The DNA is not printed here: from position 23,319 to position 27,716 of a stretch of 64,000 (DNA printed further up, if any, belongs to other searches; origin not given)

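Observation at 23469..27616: Single-gene cassette bracketed by repeats of the synthetase 3' end with only synonymous differences, in frame with the synthetase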

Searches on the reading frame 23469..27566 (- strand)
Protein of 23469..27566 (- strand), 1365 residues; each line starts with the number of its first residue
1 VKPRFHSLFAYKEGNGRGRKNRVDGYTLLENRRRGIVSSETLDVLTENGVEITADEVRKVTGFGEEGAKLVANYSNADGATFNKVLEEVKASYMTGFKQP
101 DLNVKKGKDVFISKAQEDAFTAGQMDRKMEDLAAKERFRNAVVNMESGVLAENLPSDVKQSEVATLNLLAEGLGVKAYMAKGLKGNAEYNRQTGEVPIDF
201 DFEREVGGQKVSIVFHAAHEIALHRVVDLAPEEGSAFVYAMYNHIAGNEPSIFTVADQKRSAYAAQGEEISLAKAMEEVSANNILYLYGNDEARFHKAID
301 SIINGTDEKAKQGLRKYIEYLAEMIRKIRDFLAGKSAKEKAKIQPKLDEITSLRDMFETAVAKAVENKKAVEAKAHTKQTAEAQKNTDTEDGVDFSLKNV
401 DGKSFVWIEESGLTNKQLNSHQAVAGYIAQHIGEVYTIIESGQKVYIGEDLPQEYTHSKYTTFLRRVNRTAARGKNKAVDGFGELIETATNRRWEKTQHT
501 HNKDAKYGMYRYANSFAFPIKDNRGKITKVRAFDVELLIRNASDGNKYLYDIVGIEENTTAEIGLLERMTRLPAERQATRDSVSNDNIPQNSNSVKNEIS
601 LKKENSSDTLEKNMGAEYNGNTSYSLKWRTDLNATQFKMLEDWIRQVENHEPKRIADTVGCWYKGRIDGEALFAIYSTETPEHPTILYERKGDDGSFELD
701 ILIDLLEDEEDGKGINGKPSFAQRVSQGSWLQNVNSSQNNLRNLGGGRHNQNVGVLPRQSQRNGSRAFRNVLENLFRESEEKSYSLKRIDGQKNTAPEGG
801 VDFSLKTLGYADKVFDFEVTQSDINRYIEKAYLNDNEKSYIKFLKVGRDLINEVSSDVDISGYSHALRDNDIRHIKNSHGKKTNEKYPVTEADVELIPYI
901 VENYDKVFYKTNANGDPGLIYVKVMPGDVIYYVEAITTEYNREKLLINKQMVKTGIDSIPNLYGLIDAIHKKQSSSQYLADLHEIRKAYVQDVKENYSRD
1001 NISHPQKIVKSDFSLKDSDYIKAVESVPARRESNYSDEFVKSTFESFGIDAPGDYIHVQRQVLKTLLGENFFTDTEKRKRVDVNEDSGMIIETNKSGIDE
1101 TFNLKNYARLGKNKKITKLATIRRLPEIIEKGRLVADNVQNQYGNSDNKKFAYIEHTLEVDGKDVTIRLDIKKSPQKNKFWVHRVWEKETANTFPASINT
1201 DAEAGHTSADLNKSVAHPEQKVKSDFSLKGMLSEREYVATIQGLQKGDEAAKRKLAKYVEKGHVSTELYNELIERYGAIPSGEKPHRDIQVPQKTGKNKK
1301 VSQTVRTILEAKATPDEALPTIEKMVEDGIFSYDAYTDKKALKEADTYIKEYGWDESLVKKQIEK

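Call 12: search_protein_families(library=pfam, proteins=[window:23469-27566:-])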
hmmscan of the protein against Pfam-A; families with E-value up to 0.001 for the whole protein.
window:23469-27566:- (1365 aa): 2 families
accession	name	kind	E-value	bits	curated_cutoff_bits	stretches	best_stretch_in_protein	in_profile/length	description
PF18812.6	PBECR3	-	1.3e-12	48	30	1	857-941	16-98/115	phage-Barnase-EndoU-ColicinE5/D-RelE like nuclease3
PF18798.6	LPD3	-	6.4e-10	39.7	27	1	1081-1179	22-112/114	Large polyvalent protein-associated domain 3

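Call 23: find_homologous_proteins(query=window:23469-27566:-, max_evalue=0.00001)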
Query window:23469-27566:- (1365 aa): 86 proteins with E <= 0.00001 among 8000 candidates.
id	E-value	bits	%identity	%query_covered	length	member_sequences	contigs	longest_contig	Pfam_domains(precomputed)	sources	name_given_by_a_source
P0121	0.0e+0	3050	100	100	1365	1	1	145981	PF18798.7,PF18812.7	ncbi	-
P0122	6.0e-298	1010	56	57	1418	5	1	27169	PF18760.8,PF18798.7,PF18819.7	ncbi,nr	ncbi:MAG: hypothetical protein E7390_01675 [Ruminococcaceae bacterium]|nr:hypothetical protein [Osci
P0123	8.1e-284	963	76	28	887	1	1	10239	PF18812.7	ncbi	-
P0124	3.7e-189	649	65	28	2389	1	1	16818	-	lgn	-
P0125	1.4e-156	542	54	25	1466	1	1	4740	-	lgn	-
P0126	2.1e-124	435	67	19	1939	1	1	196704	PF18798.7,PF18819.7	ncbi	-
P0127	1.2e-109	386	59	14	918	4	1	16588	PF18760.8,PF18798.7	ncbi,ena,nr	ncbi:MAG: hypothetical protein IJO83_07870 [Clostridia bacterium]|nr:hypothetical protein [Clostridi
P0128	1.1e-106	376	53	20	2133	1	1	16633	-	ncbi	-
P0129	6.9e-106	374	53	28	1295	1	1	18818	-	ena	-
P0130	5.6e-104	367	36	36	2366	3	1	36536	-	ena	-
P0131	5.6e-104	367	36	36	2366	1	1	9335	-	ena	-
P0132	5.6e-104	367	36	36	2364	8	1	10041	-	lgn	-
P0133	5.9e-104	367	36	36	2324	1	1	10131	-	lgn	-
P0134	8.3e-104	367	39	33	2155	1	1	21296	-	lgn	-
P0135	8.4e-104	367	39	33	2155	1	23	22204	-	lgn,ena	-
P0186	5.8e-58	215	43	18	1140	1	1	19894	-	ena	-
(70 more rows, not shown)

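Call 27: find_encoding_contigs(protein=P0123, flank=10000, max_places=5)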
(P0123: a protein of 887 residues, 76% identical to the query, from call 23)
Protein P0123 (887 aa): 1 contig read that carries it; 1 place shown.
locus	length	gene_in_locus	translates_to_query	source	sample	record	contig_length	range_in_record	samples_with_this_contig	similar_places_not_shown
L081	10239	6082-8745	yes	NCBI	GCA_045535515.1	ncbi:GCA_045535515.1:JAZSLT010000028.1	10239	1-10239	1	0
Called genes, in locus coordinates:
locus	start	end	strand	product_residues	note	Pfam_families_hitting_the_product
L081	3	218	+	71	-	?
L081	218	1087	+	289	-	PF02219:MTHFR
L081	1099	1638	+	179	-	-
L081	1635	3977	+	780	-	PF02574:S-methyl_trans, PF00809:Pterin_bind, PF02607:B12-binding_2, PF02310:B12-binding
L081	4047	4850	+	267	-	-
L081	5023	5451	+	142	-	PF14478:DUF4430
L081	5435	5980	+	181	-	-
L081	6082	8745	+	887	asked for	PF18812:PBECR3 (weak)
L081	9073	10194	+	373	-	PF03977:OAD_beta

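Call 28: find_encoding_contigs(protein=P0122, flank=10000, max_places=5)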
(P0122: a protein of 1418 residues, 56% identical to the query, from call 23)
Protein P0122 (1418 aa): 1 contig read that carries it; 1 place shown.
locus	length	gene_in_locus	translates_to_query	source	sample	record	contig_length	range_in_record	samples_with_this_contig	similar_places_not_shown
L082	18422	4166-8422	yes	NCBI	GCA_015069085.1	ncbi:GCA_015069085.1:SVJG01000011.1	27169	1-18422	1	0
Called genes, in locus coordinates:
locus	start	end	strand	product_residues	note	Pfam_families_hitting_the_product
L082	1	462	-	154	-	?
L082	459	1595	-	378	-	PF01979:Amidohydro_1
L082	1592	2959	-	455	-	PF04734:Ceramidase_alk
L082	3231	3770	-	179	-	PF07155:ECF-ribofla_trS, PF12822:ECF_trnsprt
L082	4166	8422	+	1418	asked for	PF18798:LPD3 (weak), PF18819:MuF_C, PF18760:ART-PolyVal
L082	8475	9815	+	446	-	PF00395:SLH, PF00188:CAP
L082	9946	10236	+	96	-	PF01250:Ribosomal_S6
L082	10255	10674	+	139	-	PF00436:SSB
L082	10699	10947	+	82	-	PF01084:Ribosomal_S18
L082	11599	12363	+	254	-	PF04909:Amidohydro_2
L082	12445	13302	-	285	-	PF00165:HTH_AraC, PF12833:HTH_18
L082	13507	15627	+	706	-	PF02838:Glyco_hydro_20b (weak), PF00728:Glyco_hydro_20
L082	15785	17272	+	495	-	PF02018:CBM_4_9 (weak)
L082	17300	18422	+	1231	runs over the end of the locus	PF02018:CBM_4_9, PF25235:DUF7850 (faint), PF02018:CBM_4_9, PF00395:SLH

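Call 36: list_cluster_members(proteins=[P0121, P0001])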
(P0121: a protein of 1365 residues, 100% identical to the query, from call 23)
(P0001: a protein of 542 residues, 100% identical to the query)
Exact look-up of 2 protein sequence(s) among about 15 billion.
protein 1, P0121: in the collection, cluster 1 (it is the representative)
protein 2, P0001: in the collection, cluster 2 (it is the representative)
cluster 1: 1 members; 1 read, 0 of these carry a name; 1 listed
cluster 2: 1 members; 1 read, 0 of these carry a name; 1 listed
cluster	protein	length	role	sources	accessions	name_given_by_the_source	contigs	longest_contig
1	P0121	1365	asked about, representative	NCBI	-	-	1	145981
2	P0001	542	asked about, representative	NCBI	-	-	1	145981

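Call 61: find_related_loci(query=window:23469-27566:-, collection=viral_contigs, flank=10000)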
Query window:23469-27566:- (1365 aa) in viral_contigs; peptide patterns used: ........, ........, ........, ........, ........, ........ (x = any residue, [..] = any of these).
5 stretches matched a pattern; 1 encode a relative of the query (tblastn E <= 1e-3); 1 distinct loci.
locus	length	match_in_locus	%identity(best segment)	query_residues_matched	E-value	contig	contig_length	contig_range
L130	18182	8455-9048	47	1036-1241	2e-49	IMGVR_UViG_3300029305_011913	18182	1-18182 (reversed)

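Call 62: find_encoding_contigs(protein=P0130, flank=10000, max_places=3)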
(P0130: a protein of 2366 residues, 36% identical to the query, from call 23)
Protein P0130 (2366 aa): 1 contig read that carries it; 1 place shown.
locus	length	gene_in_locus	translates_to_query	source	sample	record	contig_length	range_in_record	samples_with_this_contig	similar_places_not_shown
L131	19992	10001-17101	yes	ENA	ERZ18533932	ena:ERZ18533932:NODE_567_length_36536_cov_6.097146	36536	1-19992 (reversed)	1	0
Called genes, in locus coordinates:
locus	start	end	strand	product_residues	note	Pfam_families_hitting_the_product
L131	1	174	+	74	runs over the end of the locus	-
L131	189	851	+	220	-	-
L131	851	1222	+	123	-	-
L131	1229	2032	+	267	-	-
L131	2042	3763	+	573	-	-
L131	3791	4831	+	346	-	PF00082:Peptidase_S8 (weak), PF00395:SLH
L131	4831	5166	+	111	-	-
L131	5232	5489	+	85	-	PF04531:Phage_holin_1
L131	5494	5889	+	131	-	-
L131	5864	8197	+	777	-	-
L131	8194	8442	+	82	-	-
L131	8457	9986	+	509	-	-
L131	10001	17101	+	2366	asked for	-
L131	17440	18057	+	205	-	PF01510:Amidase_2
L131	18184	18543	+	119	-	PF13560:HTH_31 (weak)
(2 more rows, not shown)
